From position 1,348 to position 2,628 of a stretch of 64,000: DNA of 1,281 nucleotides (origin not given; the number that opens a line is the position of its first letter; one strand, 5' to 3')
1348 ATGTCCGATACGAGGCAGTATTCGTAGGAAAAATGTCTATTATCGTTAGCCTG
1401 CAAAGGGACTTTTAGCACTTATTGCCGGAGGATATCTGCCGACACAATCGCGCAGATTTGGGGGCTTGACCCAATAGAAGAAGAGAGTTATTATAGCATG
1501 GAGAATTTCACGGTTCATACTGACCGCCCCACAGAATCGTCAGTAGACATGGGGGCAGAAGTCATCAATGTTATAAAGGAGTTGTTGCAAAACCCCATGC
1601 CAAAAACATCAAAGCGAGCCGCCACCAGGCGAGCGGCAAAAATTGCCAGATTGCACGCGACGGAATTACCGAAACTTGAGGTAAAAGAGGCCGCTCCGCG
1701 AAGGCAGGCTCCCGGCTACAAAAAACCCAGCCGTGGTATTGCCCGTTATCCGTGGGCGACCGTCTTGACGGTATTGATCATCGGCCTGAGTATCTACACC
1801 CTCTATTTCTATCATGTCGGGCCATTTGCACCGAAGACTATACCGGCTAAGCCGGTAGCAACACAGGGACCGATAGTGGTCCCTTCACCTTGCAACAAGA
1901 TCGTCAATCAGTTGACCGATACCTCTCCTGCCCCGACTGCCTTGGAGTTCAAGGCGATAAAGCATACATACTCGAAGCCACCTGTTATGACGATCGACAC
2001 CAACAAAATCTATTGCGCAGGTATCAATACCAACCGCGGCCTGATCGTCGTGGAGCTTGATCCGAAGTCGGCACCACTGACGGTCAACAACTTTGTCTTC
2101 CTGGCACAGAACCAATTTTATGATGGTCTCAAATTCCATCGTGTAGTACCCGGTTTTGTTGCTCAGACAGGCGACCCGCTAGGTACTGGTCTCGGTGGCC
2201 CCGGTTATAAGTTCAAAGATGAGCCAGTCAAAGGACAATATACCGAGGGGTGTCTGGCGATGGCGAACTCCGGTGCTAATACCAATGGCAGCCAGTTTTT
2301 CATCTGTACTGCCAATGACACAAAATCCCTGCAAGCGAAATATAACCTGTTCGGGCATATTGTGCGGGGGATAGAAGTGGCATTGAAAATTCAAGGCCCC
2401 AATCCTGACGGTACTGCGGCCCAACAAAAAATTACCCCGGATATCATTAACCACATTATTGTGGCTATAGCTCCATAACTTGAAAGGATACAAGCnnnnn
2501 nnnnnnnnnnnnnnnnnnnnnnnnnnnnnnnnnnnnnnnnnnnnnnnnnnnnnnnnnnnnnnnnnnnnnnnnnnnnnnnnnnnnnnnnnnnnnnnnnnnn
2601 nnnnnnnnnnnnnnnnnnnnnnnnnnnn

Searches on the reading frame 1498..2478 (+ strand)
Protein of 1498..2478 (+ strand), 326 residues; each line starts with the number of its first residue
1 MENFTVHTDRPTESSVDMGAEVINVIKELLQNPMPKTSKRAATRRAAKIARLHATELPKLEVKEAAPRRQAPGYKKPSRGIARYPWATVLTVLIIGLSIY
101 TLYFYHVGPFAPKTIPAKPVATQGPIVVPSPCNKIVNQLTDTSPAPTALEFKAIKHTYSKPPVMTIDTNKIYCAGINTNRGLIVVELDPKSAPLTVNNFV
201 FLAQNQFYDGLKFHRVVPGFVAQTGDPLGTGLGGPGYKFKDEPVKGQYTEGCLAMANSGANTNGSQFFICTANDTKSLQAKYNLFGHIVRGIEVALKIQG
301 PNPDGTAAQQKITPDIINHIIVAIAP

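Call 9: search_protein_families(library=pfam, proteins=[window:1498-2478:+])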
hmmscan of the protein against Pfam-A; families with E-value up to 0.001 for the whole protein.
window:1498-2478:+ (326 aa): 1 family
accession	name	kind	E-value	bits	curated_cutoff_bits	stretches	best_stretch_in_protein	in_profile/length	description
PF00160.26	Pro_isomerase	-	2.4e-37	129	21.7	1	176-308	4-145/159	Cyclophilin type peptidyl-prolyl cis-trans isomerase/CLD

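Call 25: list_cluster_members(proteins=[window:1498-2478:+, window:9368-10732:+, window:10791-11924:+, window:24043-25353:+, window:25463-26356:+, window:30110-31768:+, window:33880-35343:+, window:38359-40032:-, window:53539-55011:-, window:51138-52334:-])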
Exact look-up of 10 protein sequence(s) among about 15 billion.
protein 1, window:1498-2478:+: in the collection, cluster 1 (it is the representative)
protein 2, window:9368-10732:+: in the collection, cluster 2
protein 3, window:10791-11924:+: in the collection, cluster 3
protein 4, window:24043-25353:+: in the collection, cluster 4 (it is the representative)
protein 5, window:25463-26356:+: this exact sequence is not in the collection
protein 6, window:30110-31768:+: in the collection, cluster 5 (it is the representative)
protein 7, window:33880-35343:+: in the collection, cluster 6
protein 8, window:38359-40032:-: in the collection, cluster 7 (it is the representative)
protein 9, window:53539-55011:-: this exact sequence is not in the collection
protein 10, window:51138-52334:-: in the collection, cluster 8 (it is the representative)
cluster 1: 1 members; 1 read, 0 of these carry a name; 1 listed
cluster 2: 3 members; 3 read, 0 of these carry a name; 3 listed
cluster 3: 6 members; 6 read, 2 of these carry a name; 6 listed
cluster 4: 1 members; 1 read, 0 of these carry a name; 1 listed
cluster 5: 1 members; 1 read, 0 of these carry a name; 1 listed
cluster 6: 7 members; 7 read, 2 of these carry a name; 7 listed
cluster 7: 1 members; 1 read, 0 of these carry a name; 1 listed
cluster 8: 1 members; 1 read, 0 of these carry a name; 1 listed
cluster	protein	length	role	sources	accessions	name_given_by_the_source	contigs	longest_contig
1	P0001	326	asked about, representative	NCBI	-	-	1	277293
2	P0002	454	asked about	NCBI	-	-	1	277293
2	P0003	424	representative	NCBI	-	-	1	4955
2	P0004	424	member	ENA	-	-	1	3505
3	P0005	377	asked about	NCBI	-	-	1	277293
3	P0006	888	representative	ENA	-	-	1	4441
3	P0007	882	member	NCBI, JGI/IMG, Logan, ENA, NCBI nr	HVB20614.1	MAG TPA: endopeptidase La [Ktedonobacteraceae bacterium] | endopeptidase La [Ktedonobacteraceae bacterium]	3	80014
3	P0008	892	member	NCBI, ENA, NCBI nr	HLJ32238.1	MAG TPA: endopeptidase La [Ktedonobacteraceae bacterium] | endopeptidase La [Ktedonobacteraceae bacterium]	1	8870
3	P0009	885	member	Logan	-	-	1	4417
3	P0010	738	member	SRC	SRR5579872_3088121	-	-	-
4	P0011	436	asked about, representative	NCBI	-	-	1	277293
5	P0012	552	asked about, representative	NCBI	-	-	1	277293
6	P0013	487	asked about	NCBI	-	-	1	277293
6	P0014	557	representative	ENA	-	-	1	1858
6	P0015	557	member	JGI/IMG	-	hypothetical protein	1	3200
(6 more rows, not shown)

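Call 26: find_encoding_contigs(protein=P0001, flank=10000, max_places=3)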
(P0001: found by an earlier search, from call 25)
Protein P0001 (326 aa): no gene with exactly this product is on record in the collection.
